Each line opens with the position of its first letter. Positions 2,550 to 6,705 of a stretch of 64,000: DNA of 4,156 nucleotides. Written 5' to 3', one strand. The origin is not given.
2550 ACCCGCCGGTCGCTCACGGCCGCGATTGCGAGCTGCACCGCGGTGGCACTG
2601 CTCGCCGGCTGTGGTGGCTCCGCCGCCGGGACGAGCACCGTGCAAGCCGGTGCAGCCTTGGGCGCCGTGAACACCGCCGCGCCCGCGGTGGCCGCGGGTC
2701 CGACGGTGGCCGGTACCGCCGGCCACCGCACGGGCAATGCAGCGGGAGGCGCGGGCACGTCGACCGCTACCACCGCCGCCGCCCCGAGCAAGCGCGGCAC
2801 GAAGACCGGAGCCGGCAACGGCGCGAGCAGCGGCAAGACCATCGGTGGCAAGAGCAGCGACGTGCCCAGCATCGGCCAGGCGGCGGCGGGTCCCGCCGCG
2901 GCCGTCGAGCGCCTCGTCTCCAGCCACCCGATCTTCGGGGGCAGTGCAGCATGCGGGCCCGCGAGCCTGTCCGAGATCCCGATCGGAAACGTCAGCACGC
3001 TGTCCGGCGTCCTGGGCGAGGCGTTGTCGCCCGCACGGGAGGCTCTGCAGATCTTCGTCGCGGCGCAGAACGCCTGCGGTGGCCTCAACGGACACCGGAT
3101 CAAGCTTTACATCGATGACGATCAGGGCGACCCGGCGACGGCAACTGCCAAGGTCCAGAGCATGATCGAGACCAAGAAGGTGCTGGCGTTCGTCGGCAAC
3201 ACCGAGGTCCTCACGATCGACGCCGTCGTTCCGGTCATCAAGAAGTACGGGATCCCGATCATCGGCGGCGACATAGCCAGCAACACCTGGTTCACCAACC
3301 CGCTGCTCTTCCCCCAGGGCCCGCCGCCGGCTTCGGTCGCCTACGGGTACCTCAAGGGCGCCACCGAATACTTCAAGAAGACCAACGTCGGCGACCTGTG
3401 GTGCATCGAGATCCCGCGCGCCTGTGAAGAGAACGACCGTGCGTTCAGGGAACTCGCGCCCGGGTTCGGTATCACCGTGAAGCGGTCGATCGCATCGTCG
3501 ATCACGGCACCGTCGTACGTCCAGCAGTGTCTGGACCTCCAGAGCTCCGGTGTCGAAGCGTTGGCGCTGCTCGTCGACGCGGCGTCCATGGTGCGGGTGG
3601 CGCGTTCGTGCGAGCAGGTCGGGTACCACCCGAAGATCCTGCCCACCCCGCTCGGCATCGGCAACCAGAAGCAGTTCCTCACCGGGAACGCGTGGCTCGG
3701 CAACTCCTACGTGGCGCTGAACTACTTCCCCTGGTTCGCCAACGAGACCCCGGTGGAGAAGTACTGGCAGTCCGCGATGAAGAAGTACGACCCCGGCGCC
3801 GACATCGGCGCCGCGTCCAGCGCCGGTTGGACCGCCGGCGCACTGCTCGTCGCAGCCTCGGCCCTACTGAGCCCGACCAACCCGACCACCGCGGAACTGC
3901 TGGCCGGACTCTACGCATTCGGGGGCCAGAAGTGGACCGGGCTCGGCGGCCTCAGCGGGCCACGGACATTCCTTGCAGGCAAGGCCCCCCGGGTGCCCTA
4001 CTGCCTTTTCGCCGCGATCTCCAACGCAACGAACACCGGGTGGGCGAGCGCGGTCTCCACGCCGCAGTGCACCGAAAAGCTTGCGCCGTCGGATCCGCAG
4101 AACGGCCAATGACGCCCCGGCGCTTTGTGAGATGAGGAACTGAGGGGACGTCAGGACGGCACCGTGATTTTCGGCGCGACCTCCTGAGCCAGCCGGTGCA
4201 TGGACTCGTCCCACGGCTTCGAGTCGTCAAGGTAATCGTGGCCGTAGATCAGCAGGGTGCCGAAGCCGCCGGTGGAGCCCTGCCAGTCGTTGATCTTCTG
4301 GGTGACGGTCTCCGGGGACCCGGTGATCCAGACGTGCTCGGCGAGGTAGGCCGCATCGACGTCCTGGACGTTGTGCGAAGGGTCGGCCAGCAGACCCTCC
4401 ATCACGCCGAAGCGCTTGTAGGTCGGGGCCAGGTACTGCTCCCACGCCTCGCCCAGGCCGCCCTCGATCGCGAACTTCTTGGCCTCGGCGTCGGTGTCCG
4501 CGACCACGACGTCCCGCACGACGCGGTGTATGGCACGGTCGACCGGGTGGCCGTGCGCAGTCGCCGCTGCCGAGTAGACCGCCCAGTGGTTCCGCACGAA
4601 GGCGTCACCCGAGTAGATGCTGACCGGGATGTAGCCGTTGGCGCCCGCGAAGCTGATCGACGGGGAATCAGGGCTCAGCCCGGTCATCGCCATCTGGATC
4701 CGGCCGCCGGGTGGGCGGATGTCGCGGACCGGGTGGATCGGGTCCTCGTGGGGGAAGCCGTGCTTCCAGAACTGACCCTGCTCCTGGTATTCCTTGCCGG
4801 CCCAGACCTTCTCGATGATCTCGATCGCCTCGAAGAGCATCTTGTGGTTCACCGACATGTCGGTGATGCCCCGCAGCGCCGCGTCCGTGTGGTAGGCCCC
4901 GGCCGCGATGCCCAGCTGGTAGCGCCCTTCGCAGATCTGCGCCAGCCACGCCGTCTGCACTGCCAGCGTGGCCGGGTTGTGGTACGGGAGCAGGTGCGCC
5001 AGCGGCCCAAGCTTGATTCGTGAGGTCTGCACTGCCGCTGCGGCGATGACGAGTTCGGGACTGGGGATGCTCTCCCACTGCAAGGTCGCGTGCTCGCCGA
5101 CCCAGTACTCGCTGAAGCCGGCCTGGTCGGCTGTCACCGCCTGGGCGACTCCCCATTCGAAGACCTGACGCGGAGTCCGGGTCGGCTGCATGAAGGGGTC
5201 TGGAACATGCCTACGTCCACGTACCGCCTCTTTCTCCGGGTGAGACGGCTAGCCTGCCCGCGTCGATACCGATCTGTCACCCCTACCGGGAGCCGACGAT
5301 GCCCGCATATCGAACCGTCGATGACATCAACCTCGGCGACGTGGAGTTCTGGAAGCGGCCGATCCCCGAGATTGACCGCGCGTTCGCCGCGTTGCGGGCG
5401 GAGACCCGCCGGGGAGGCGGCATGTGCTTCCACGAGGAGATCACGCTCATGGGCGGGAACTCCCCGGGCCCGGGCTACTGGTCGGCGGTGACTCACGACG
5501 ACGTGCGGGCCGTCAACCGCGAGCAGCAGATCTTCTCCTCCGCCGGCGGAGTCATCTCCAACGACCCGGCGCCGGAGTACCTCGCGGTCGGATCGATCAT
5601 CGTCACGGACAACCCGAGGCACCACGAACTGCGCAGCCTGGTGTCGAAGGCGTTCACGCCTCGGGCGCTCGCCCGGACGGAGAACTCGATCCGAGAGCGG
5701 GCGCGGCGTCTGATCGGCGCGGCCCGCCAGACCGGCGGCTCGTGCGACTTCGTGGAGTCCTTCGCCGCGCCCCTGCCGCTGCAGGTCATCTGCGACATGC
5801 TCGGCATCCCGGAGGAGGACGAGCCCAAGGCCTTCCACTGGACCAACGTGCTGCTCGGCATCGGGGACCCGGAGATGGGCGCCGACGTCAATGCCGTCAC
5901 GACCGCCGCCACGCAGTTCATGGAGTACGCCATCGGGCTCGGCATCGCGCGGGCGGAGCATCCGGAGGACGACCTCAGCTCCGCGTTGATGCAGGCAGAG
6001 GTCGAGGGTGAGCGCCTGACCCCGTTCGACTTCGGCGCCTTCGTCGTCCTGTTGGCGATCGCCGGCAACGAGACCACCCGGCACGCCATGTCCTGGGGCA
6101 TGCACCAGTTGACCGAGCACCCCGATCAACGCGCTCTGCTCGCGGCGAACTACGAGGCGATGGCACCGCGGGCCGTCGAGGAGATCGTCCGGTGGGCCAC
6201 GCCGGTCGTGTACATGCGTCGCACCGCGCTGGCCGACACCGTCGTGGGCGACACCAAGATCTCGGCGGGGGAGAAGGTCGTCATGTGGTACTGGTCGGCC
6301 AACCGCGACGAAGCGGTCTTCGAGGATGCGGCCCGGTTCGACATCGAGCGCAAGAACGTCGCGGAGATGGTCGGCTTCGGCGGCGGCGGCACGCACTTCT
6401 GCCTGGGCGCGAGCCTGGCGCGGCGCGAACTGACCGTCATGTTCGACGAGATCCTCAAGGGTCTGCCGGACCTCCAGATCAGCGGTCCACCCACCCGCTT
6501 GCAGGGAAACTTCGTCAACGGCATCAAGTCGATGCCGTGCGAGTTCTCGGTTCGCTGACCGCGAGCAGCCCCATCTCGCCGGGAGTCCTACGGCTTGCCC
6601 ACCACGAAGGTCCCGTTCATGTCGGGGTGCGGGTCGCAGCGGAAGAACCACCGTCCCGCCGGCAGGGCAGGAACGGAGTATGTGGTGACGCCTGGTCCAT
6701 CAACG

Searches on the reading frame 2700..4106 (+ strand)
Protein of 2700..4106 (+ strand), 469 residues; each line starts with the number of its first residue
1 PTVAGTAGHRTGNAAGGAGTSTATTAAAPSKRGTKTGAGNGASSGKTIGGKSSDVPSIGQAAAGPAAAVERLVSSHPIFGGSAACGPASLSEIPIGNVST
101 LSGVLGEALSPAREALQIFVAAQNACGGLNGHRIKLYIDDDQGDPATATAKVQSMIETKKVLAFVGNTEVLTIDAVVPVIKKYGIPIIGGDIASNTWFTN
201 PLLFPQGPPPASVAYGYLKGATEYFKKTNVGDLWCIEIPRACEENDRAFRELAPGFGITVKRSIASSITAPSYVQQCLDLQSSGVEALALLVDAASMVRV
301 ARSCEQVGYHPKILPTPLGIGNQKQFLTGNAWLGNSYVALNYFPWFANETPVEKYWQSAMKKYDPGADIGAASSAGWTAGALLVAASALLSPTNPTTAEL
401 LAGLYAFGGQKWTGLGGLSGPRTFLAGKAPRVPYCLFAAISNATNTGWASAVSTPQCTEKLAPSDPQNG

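Call 70: search_protein_families(library=pfam, proteins=[window:2700-4106:+], max_evalue=0.00001)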
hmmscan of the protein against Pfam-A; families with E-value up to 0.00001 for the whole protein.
window:2700-4106:+ (469 aa): 3 families
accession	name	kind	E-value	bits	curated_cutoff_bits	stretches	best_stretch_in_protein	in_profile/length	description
PF13458.12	Peripla_BP_6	-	2e-37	130.1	31.7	1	92-417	1-318/343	Periplasmic binding protein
PF13433.12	Peripla_BP_5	-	1.4e-07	31.4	27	1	94-182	2-90/363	Periplasmic binding protein domain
PF01094.35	ANF_receptor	-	2.3e-06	27.3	25.4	1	123-199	13-88/353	Receptor family ligand binding region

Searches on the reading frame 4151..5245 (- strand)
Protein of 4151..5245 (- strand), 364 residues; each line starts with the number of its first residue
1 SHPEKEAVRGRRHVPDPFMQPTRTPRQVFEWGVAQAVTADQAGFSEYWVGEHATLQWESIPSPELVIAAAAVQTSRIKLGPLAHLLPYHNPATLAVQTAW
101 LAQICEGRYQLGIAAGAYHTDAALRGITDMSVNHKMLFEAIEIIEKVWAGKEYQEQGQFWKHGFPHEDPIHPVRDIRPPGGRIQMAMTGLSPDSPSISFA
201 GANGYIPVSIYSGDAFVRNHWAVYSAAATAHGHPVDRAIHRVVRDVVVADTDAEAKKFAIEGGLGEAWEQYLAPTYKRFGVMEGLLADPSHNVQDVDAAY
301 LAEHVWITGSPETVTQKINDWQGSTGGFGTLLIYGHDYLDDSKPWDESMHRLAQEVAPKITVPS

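Call 70: search_protein_families(library=pfam, proteins=[window:4151-5245:-], max_evalue=0.00001)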
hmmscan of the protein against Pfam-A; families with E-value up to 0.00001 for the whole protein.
window:4151-5245:- (364 aa): 1 family
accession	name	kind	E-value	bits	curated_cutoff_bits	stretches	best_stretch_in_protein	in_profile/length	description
PF00296.26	Bac_luciferase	-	1.1e-33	117.4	27.9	1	27-323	20-309/314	Luciferase-like monooxygenase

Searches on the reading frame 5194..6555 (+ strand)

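Call 70: search_protein_families(library=pfam, proteins=[window:5194-6555:+], max_evalue=0.00001)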
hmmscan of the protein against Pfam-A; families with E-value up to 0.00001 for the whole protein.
window:5194-6555:+ (454 aa): 1 family
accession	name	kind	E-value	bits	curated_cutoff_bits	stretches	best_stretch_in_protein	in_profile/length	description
PF00067.27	p450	-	9.3e-27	94.3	22.8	1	255-422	235-430/462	Cytochrome P450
